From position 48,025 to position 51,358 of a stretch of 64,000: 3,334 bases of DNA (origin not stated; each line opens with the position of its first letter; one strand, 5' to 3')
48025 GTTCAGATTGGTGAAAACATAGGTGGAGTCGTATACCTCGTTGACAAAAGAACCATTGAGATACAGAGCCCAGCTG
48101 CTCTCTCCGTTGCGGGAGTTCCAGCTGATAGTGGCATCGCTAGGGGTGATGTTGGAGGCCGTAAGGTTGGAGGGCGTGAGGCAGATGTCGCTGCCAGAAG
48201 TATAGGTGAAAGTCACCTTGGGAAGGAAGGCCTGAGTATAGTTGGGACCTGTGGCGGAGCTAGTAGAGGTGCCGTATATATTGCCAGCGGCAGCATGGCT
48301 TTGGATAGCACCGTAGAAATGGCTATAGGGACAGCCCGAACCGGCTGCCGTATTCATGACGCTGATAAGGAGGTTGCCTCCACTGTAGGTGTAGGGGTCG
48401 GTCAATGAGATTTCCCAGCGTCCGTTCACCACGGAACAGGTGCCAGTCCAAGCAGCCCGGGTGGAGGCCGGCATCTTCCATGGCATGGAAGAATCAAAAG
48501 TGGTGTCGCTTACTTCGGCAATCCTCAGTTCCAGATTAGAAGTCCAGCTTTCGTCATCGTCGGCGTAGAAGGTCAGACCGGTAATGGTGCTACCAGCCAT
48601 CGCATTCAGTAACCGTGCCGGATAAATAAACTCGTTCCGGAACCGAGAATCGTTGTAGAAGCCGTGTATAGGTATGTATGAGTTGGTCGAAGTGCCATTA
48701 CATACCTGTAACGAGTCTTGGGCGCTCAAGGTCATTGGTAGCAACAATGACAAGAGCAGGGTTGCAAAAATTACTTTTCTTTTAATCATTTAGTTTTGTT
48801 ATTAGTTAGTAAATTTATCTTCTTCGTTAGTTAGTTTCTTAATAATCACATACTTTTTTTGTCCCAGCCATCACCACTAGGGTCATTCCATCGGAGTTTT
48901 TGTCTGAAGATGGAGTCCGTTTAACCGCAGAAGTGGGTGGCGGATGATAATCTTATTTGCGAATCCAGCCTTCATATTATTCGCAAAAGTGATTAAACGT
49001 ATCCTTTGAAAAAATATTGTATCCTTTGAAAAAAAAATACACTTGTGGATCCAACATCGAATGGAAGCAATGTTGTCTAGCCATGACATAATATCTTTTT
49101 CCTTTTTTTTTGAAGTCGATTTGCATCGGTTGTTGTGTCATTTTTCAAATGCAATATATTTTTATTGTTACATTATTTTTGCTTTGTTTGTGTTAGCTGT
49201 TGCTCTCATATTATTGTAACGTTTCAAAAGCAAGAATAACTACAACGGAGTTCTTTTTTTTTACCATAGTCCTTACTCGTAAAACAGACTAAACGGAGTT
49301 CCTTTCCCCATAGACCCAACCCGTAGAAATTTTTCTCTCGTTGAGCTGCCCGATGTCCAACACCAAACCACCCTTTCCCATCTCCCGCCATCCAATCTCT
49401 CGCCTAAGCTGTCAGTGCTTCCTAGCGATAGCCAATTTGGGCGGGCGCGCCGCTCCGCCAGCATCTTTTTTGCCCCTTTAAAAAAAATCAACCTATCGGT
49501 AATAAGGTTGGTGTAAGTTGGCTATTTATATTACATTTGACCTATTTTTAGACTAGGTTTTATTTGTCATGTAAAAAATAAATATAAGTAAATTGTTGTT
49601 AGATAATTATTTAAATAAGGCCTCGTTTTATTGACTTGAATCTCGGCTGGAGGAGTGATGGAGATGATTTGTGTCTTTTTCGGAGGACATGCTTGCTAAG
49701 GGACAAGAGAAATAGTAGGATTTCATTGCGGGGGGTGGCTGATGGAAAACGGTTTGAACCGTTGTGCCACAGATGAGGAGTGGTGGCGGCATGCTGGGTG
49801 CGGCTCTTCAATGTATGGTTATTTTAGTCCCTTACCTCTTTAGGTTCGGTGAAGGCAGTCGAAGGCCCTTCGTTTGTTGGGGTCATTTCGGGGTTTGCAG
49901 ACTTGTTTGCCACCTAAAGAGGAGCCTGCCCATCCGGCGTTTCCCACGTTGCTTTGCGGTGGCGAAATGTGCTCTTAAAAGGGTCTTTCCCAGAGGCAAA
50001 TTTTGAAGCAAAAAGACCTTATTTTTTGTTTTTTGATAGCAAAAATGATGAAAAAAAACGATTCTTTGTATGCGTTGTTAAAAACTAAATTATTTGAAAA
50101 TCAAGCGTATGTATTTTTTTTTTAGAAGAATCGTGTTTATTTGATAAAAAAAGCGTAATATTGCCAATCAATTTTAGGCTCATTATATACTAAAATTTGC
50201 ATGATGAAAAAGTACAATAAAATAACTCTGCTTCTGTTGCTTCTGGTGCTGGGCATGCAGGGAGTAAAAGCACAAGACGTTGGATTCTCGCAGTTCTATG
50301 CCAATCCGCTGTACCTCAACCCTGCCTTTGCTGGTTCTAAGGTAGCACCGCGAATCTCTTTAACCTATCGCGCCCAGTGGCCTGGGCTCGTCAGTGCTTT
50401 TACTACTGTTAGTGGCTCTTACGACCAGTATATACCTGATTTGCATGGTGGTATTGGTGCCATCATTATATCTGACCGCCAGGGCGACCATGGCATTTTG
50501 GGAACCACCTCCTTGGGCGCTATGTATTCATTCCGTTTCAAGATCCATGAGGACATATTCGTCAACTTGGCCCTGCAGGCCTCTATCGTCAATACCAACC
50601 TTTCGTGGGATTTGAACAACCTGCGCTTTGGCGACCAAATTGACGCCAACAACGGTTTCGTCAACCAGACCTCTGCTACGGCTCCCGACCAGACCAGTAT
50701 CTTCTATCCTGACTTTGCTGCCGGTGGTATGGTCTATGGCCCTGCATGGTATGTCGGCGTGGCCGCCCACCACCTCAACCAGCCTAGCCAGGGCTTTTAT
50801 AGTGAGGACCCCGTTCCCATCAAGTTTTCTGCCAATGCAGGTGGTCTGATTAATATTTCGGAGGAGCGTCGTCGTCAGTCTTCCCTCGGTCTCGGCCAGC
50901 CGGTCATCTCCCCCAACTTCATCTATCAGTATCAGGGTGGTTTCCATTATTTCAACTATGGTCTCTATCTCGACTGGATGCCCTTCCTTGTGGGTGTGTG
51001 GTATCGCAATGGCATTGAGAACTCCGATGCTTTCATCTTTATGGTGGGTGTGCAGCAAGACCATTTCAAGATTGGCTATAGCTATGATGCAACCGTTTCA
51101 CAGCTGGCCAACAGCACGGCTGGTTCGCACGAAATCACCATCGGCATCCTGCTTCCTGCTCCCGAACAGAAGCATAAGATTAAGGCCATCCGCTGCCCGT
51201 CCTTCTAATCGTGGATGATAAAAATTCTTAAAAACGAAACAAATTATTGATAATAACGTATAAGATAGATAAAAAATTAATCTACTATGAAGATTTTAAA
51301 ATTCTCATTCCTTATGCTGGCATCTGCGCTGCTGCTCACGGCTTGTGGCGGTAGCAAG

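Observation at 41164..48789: A 2541-aa modular T9SS cargo protein built from eight tandem Fn3 + beta-sandwich modules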

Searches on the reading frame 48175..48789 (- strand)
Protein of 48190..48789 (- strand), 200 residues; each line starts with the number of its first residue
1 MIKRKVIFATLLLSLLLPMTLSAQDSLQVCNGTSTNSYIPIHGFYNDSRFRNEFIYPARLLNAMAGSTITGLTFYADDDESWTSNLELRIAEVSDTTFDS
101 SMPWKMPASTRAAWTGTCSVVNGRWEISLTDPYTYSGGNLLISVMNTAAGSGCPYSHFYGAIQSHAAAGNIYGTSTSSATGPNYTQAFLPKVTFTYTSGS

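Call 11: search_protein_families(library=ncbifam, proteins=[window:48190-48789:-], max_evalue=1)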
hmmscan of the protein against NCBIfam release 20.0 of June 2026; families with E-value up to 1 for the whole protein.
seq(200 aa): 0 families

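Call 12: search_protein_families(library=pfam, proteins=[window:48190-48789:-], max_evalue=1)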
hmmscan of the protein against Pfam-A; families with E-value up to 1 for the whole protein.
seq(200 aa): 0 families

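Call 25: predict_structure(alignment_id=A1)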
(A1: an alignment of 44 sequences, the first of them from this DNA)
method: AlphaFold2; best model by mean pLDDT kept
length: 182 residues; sequences in the alignment: 44
mean_pLDDT: 93.4   pTM: 0.89
mean pLDDT of the five models: 93.4, 92.5, 92.3, 91.7, 91.2
residues with pLDDT >= 90: 152; 70-90: 23; 50-70: 5; < 50: 2
segments of 3 or more residues with pLDDT < 50: none
pLDDT, mean of each block of 10 residues (from residue 1): 95 95 91 97 97 95 97 92 96 97 98 98 85 95 95 88 98 79 49
secondary structure, 60 per line:
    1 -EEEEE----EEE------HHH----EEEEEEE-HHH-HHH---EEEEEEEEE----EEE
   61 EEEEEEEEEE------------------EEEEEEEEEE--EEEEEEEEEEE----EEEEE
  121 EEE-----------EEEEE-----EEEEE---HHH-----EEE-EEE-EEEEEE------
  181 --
elements in order: E2-6 E11-13 E27-33 E45-53 E58-70 E89-98 E101-111 E116-123 E135-139 E145-149 E161-163 E165-167 E169-174
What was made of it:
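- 48190..48720 (-): N-terminal 'tip' beta-sandwich domain, aa 24-200; no model in the Pfam/NCBIfam copies searched. AF2 pLDDT 93.4 (call 25).
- The model is a plain beta-sandwich of 13 strands with no helical or alpha/beta catalytic core (call 25).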

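Call 32: fold_search(model_id=the predicted structure, library=pdb)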
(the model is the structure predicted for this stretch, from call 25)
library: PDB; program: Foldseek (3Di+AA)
matches with E <= 10: 1461; with E <= 0.001: 2
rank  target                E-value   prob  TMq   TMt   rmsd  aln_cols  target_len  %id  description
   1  9euj_G                6.9e-05  1.00  0.46  0.14   6.3       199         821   11  Cryo-EM structure of Staphylococcus aureus bacteriophage phi812 baseplate in the post-contraction state - sheath initi (released 2025-04-09)
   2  9eui_Q                4.0e-04  1.00  0.48  0.13   6.1       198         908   11  Cryo-EM structure of Staphylococcus aureus bacteriophage phi812 baseplate in the post-contraction state - complete (released 2025-04-09)
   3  4ci7_B                2.9e-03  1.00  0.48  0.22   6.5       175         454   11  The crystal structure of the cysteine protease and lectin-like domains of Cwp84, a surface layer associated protein of (released 2014-05-14)
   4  7toj                  4.1e-03  0.98  0.44  0.26   6.6       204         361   11  Crystal structure of carbohydrate esterase CspAcXE, apoenzyme (released 2022-04-13)
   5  9vak_A                8.0e-03  0.90  0.37  0.40  11.0       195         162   12  Carbohydrate-binding module 32 of LnbB from Bifidobacterium bifidum, LNB complex (released 2025-08-13)
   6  4ci7_A                8.5e-03  0.98  0.44  0.20   7.2       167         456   12  The crystal structure of the cysteine protease and lectin-like domains of Cwp84, a surface layer associated protein of (released 2014-05-14)
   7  3hwj_A                1.1e-02  0.97  0.42  0.49   7.2       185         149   12  Crystal structure of the second PHR domain of Mouse Myc-binding protein 2 (MYCBP-2) (released 2009-07-21)
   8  3hwj_B                1.2e-02  0.92  0.39  0.45   9.1       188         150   12  Crystal structure of the second PHR domain of Mouse Myc-binding protein 2 (MYCBP-2) (released 2009-07-21)
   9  9d93_Pa               1.3e-02  0.97  0.46  0.17   7.7       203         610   12  Mycobacteriophage Bxb1 tail tip - Composite map and model (released 2024-09-25)
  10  5byn_B                1.3e-02  0.57  0.28  0.23  10.6       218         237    8  Canavalia maritima lectin complexed with synthetic selenoamino acid (released 2015-11-18)
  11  7tog                  1.4e-02  0.91  0.43  0.24   6.8       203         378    8  Crystal structure of carbohydrate esterase PbeAcXE, apoenzyme (released 2022-04-13)
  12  2p37_A                1.5e-02  0.51  0.27  0.23  10.0       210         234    9  Crystal structure of a lectin from Canavalia maritima seeds (CML) in complex with man1-3man-OMe (released 2007-11-06)
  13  7c9y_C                1.6e-02  0.28  0.25  0.20  16.1       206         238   11  Coxsackievirus B5 (CVB5) F-particle (released 2020-08-12)
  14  4l8q                  1.7e-02  0.57  0.29  0.24   9.7       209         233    9  Crystal structure of Canavalia grandiflora seed lectin complexed with X-Man. (released 2014-05-21)
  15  1laj_B                2.0e-02  0.60  0.28  0.28   9.4       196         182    9  The Structure of Tomato Aspermy Virus by X-Ray Crystallography (released 2002-11-27)
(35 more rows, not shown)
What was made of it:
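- Weak fold hits include the lectin-like domain of the Cwp84 cysteine protease and domains of carbohydrate esterases (call 32). Those hits are to the non-catalytic sandwich domains of those enzymes, with TM below 0.5 (call 32).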

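Call 46: find_homologous_proteins(query=A1, max_evalue=0.00001)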
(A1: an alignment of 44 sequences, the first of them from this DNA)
Query A1 (44 sequences) (182 aa, profile of the alignment): 19 proteins with E <= 0.00001 among 2141 candidates.
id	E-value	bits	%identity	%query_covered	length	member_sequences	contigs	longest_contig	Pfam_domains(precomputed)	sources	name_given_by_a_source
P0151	1.5e-62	228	34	98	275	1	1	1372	PF00041.28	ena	-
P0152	1.0e-61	226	42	99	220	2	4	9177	-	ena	-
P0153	1.1e-58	216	56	99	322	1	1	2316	-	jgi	jgi:hypothetical protein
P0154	2.9e-54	201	33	96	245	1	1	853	-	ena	-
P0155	3.1e-54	201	39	95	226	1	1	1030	-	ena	-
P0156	4.5e-53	198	32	98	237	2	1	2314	-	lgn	-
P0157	2.0e-50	189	38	96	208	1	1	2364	-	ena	-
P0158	4.9e-45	171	55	90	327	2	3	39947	PF18962.8,PF00041.28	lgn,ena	-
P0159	2.4e-42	163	37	85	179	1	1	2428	-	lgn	-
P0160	8.2e-42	161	34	86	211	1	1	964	-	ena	-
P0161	2.3e-40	156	38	64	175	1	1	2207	-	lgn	-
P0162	9.5e-39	151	32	97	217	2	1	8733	-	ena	-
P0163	1.9e-38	150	32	97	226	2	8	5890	-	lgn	-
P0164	2.9e-38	149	39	78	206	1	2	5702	-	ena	-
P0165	2.5e-37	146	33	93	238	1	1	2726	-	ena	-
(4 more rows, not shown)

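Call 54: search_protein_representatives(alignment_id=A1)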
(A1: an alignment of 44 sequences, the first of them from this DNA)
Query: 44 sequences, 177 profile positions. Proteins with E-value up to 0.001 (for the whole library): 7410; up to 1e-10: 4295; up to 1e-30: 2065. The best 150 are listed.
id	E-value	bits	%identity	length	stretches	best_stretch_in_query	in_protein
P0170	3.5e-248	831.4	-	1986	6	5-172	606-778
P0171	3.1e-221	743.6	-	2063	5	4-176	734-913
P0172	5.1e-210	707.1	-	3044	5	5-176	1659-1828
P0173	6.7e-190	641.5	-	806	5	10-172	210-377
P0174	1.6e-187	633.8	-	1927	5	4-176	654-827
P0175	1.4e-186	630.7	-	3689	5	1-172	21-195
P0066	3.1e-186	629.6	-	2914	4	5-176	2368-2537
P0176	3.9e-183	619.5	-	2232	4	4-171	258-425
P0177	2.8e-182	616.7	-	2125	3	3-176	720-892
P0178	4.6e-179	606.2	-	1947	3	3-177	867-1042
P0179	2.2e-178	604.0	-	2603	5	1-173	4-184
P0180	6.3e-177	599.3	-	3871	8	3-173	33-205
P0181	1.1e-174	592.0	-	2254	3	2-176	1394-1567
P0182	7.2e-174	589.3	-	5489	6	2-177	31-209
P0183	2.9e-172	584.1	-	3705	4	4-176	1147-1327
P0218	3.5e-128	440.5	-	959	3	5-169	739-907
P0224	6.3e-123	423.4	-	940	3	3-172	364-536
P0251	1.5e-111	386.3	-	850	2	2-176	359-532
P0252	2.0e-111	386.0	-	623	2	2-177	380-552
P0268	2.4e-107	372.7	-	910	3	3-172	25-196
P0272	1.1e-106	370.5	-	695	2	4-176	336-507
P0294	5.3e-102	355.2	-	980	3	3-172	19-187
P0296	1.1e-101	354.2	-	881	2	3-176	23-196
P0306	1.5e-99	347.3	-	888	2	3-176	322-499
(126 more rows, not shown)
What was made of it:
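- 48190..48720 (-): The family has 4295 representatives at E<=1e-10 (call 54).
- Tried and rejected: The exhaustive representative search was needed to see the size of the family (call 54).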

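Call 55: search_protein_families(library=pfam, proteins=[P0173, P0252, P0272, P0251, P0296, P0306, P0268, P0224, P0218, P0294], max_evalue=0.0001)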
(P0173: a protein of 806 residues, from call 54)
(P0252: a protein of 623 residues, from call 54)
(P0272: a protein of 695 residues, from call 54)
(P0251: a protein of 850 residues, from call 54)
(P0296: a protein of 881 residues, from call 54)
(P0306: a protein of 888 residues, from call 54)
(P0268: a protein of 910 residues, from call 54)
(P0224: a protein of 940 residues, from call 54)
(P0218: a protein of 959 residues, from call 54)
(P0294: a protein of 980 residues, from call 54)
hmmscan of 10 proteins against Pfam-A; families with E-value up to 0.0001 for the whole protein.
P0173 (806 aa): 0 families

P0252 (623 aa): 2 families
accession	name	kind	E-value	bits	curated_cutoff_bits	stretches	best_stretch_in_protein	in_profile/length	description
PF00041.27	fn3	-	4.4e-16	59.3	25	2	295-376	2-83/84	Fibronectin type III domain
PF25059.1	FN3_DSCAM-DSCAML_C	-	2.1e-08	34.9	39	0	230-274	22-66/89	DSCAM/DSCAML C-terminal Fn3-like domain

P0272 (695 aa): 2 families
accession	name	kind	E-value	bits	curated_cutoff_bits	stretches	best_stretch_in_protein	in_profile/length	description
PF00041.27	fn3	-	1e-15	58.2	25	1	601-681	2-81/84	Fibronectin type III domain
PF25059.1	FN3_DSCAM-DSCAML_C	-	4.9e-05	24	39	0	626-668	22-65/89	DSCAM/DSCAML C-terminal Fn3-like domain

P0251 (850 aa): 3 families
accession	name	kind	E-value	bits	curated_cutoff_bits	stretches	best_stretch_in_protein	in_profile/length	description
PF00041.27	fn3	-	9.2e-23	80.7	25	2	535-605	3-76/84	Fibronectin type III domain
PF25059.1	FN3_DSCAM-DSCAML_C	-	4e-05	24.3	39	0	561-605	34-73/89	DSCAM/DSCAML C-terminal Fn3-like domain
PF16656.11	Pur_ac_phosph_N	-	5.9e-05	24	30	0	572-609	56-91/93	Purple acid Phosphatase, N-terminal domain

P0296 (881 aa): 3 families
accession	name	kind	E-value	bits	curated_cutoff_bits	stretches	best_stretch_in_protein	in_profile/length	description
PF00041.27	fn3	-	2.2e-24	85.9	25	2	472-543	2-74/84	Fibronectin type III domain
PF18962.6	Por_Secre_tail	-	2.9e-14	53.6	27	1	811-879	1-74/75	Secretion system C-terminal sorting domain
PF25788.1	Ig_Rha78A_N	-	3e-05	24.7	27.4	0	760-796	64-100/105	Rha78A-like, N-terminal immunoglobulin domain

P0306 (888 aa): 2 families
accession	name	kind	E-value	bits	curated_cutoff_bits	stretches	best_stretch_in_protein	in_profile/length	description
PF00041.27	fn3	-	4.8e-24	84.8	25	3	501-568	2-73/84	Fibronectin type III domain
PF16656.11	Pur_ac_phosph_N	-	1.3e-07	32.5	30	0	232-317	1-91/93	Purple acid Phosphatase, N-terminal domain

P0268 (910 aa): 8 families
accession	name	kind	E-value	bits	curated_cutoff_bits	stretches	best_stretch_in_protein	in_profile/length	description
PF22544.2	HYDIN_VesB_CFA65-like_Ig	-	1.9e-18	67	25.5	2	205-286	5-88/100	HYDIN/CFA65/VesB-like, Ig-like domain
PF00404.24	Dockerin_1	-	1.9e-14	54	22.9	1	855-904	1-53/57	Dockerin type I domain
PF07610.17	DUF1573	-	1.4e-12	47.9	26.1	1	205-296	3-96/98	Protein of unknown function (DUF1573)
PF15780.11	ASH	-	4.4e-12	46.5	27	1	208-283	12-89/98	Abnormal spindle-like microcephaly-assoc'd, ASPM-SPD-2-Hydin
PF22073.2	Cep192_D4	-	1.8e-11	44.7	35.5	1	204-297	5-110/112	Cep192 domain 4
PF22066.2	Cep192_D8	-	7.1e-10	39.5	33.5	1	210-298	13-100/101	Cep192 domain 8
PF24507.1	Ig_CFAP65_4th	-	1.3e-09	38.8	27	0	226-297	2-75/76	CFAP65, fourth Ig-like domain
PF22067.2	Cep192_D3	-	7.7e-05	23.2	27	0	222-288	19-88/99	Cep192 domain 3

P0224 (940 aa): 0 families

P0218 (959 aa): 0 families

P0294 (980 aa): 7 families
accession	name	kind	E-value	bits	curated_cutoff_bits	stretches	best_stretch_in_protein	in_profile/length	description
PF22544.2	HYDIN_VesB_CFA65-like_Ig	-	4.6e-20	72.2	25.5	2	464-546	3-88/100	HYDIN/CFA65/VesB-like, Ig-like domain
PF22066.2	Cep192_D8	-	4.5e-18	65.8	33.5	2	199-286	12-99/101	Cep192 domain 8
PF22073.2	Cep192_D4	-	2.1e-14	54.1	35.5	1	465-558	5-111/112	Cep192 domain 4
PF15780.11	ASH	-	3.1e-14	53.4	27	2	470-542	13-88/98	Abnormal spindle-like microcephaly-assoc'd, ASPM-SPD-2-Hydin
PF07610.17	DUF1573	-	1.6e-09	38.1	26.1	0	469-546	6-85/98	Protein of unknown function (DUF1573)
PF07705.17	CARDB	-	3.4e-06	27.7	22.7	0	472-537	11-78/101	CARDB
PF24798.1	Ig-CFAP74_4th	-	2.5e-05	24.8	28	0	197-287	3-95/95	CFAP74 forth Ig-like domain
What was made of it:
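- Its family also occurs in a dockerin-bearing protein (call 55). The tip-domain family also occurs with a dockerin (call 55).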

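Call 69: fold_search(model_id=the predicted structure, library=viral)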
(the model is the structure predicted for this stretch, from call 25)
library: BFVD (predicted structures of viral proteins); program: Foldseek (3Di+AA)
matches with E <= 10: 1590; with E <= 0.001: 11
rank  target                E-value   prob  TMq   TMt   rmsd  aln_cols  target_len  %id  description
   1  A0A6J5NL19            2.3e-09  1.00  0.81  0.34   2.9       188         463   20  Uncharacterized protein [uncultured Caudovirales phage]
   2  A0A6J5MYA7            6.4e-05  1.00  0.55  0.16   6.3       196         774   13  Collagen triple helix repeat [uncultured Caudovirales phage]
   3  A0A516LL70            1.4e-04  1.00  0.46  0.42   6.9       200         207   10  (no name in the UniProt tables at hand)
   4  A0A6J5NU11            1.6e-04  1.00  0.49  0.34   5.0       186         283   11  DUF2793 domain-containing protein [uncultured Caudovirales phage]
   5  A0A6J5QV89            2.5e-04  0.80  0.25  0.13  16.8       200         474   12  Chlorovirus glycoprotein repeat domain-containing protein [uncultured Caudovirales phage]
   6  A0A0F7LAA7            3.1e-04  1.00  0.42  0.24   7.6       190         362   12  Uncharacterized protein [uncultured marine virus]
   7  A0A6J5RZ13            3.7e-04  1.00  0.48  0.27   6.6       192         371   15  Collagen triple helix repeat [uncultured Caudovirales phage]
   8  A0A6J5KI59            5.2e-04  0.92  0.30  0.15  15.0       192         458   14  Collagen triple helix repeat [uncultured Caudovirales phage]
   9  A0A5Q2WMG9            7.8e-04  1.00  0.46  0.26   6.2       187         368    8  (no name in the UniProt tables at hand)
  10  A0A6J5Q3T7            8.2e-04  1.00  0.46  0.09   7.8       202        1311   10  Uncharacterized protein [uncultured Caudovirales phage]
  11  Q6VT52                9.2e-04  0.98  0.33  0.12   9.1       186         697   14  (no name in the UniProt tables at hand)
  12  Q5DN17                1.0e-03  1.00  0.52  0.14   5.6       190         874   13  Gp88 [Alphaproteobacteria phage PhiJL001]
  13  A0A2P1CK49            1.0e-03  1.00  0.47  0.10   7.6       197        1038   12  (no name in the UniProt tables at hand)
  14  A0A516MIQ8            1.3e-03  1.00  0.49  0.24   5.7       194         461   14  (no name in the UniProt tables at hand)
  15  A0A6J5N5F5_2          1.4e-03  1.00  0.48  0.12   5.8       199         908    9  Collagen triple helix repeat [uncultured Caudovirales phage]
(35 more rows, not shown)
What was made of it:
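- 48190..48720 (-): A phage protein matches at TM 0.81 (call 69).
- The tip domain resembles lectin/CBM-type sandwiches and the distal parts of phage tail proteins (calls 32, 69).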

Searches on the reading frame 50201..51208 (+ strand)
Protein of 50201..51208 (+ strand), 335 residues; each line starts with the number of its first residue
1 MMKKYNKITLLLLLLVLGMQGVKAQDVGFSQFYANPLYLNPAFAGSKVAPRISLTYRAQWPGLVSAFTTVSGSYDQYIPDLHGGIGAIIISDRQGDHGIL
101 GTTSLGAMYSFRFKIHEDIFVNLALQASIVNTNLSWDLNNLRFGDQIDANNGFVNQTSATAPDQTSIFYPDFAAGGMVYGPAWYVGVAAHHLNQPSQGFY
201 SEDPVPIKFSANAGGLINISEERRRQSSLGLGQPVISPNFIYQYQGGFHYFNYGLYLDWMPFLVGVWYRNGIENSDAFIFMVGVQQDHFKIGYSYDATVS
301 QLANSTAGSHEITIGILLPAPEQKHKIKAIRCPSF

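Call 6: search_protein_families(library=ncbifam, proteins=[window:50201-51208:+], max_evalue=0.00001)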
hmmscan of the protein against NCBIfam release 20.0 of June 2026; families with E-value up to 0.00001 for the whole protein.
window:50201-51208:+ (335 aa): 1 family
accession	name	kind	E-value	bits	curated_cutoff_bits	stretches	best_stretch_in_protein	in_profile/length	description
TIGR03519.1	T9SS_PorP_fam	subfamily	7.6e-67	225.8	90.55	1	7-316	3-290/292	PorP/SprF family type IX secretion system membrane protein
